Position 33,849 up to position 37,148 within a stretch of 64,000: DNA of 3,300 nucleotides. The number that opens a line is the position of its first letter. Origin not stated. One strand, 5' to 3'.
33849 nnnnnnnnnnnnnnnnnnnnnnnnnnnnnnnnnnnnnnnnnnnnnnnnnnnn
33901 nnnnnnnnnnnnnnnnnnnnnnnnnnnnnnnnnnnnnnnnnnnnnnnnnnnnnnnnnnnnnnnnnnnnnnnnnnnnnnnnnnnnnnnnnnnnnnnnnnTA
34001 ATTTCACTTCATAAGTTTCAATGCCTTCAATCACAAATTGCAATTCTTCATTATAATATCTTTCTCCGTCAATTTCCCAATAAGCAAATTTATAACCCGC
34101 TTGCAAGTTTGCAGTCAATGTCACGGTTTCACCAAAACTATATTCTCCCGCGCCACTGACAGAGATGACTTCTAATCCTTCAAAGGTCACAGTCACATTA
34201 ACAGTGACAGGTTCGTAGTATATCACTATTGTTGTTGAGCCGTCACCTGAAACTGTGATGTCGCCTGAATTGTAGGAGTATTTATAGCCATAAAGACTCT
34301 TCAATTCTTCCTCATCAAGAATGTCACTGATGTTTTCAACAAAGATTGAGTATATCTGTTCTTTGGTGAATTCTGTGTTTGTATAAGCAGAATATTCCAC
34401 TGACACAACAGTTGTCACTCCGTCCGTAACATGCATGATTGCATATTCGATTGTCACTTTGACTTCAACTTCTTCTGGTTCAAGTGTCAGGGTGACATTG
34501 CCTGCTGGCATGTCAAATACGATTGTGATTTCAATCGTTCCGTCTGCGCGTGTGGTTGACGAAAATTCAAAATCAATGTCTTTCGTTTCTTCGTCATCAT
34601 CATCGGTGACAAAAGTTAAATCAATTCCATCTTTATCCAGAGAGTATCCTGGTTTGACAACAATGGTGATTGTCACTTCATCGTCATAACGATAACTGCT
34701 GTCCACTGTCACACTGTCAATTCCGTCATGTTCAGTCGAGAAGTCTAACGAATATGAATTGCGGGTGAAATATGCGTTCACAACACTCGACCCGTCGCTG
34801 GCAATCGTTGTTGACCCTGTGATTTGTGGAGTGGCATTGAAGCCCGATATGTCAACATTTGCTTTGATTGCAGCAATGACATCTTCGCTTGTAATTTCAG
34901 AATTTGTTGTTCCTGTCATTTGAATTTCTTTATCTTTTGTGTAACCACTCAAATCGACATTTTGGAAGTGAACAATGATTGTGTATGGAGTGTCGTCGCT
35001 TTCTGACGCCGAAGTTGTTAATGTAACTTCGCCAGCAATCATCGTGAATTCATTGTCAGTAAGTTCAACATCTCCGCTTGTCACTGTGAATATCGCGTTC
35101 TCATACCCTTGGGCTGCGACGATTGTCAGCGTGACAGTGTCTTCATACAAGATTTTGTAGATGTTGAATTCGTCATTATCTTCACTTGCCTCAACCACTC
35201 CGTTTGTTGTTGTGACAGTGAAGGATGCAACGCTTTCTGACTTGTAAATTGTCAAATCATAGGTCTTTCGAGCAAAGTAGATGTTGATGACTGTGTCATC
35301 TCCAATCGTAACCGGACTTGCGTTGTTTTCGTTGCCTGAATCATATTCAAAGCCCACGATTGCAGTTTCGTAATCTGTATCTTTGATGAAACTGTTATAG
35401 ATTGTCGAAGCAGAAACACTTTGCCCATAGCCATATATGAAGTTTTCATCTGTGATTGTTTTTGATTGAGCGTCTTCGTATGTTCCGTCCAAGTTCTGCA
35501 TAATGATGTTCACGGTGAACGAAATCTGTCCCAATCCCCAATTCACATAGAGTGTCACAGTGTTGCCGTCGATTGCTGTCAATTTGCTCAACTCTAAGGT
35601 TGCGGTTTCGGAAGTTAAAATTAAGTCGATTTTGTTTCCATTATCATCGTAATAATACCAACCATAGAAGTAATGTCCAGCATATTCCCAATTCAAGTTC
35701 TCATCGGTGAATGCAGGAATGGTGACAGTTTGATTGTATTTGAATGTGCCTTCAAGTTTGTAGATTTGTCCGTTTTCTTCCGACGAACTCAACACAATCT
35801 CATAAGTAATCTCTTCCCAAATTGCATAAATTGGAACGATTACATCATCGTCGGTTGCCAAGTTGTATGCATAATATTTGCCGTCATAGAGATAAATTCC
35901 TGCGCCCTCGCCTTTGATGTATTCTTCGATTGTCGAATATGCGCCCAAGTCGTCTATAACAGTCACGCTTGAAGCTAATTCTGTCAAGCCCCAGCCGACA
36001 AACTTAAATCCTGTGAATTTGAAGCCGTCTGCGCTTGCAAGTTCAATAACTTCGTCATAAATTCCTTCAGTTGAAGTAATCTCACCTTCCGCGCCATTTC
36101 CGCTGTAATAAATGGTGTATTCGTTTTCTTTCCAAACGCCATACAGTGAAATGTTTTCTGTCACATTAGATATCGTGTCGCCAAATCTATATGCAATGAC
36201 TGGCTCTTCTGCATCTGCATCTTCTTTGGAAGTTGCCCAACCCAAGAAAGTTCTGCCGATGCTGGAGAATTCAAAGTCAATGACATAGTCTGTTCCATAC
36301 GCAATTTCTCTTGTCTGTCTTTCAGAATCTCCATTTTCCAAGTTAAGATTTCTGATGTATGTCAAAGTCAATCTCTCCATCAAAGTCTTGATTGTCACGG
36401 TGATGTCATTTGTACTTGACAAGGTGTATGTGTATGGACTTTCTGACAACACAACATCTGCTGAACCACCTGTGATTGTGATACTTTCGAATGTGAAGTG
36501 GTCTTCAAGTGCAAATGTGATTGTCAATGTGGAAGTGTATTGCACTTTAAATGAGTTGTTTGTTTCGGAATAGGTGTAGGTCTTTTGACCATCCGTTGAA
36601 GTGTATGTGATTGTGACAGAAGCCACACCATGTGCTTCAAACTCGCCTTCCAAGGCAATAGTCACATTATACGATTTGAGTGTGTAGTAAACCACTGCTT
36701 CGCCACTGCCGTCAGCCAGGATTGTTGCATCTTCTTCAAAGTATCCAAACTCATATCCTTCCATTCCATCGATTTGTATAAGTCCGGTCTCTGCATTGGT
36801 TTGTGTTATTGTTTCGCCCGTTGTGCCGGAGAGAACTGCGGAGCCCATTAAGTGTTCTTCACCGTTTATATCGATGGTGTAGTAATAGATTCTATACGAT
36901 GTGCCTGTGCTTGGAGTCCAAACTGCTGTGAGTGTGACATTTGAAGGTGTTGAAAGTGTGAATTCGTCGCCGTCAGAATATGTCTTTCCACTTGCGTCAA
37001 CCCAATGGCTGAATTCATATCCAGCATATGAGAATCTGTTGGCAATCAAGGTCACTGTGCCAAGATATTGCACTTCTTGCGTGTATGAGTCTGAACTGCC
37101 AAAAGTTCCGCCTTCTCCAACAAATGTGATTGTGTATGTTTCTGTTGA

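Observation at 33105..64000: Uninterrupted >30.9 kb ORF: a surface protein of more than 10,297 residues, still open at the window edge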

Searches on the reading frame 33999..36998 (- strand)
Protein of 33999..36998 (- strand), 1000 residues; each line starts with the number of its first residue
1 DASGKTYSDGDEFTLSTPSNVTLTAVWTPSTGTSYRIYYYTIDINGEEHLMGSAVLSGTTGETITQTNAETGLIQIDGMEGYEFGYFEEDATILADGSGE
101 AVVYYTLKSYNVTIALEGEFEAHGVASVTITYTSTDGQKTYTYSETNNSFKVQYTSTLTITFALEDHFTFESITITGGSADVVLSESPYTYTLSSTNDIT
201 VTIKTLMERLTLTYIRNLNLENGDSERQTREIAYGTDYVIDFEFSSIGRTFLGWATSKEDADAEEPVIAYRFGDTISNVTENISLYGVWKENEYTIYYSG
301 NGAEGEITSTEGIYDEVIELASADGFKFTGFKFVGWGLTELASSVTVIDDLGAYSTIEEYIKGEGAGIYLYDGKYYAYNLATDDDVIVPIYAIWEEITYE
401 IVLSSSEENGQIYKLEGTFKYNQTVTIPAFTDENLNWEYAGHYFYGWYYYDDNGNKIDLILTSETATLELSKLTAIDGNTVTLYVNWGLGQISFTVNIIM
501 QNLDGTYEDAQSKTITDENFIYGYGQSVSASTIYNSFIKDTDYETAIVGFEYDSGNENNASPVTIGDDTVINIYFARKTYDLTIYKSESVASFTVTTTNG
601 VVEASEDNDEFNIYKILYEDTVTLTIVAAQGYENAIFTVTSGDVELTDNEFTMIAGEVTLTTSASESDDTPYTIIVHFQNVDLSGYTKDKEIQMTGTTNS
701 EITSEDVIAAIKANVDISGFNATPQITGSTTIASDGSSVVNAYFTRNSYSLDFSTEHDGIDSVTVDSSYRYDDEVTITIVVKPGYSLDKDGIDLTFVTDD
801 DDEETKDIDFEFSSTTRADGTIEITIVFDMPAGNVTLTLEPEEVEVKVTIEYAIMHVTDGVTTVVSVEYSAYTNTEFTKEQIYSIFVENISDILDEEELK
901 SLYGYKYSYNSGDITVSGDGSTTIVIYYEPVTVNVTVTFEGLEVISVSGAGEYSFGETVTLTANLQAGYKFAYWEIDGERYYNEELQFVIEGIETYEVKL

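Call 28: search_protein_families(library=pfam, proteins=[window:33999-36998:-], max_evalue=0.1)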
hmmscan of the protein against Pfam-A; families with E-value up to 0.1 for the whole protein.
window:33999-36998:- (1000 aa): 2 families
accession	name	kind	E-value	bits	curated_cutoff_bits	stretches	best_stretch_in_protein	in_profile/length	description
PF18998.6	Flg_new_2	-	5.5e-08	33.1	23.6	1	946-980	12-46/73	Divergent InlB B-repeat domain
PF09479.16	Flg_new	-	0.0014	19.1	27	0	294-339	1-41/65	Listeria-Bacteroides repeat domain (List_Bact_rpt)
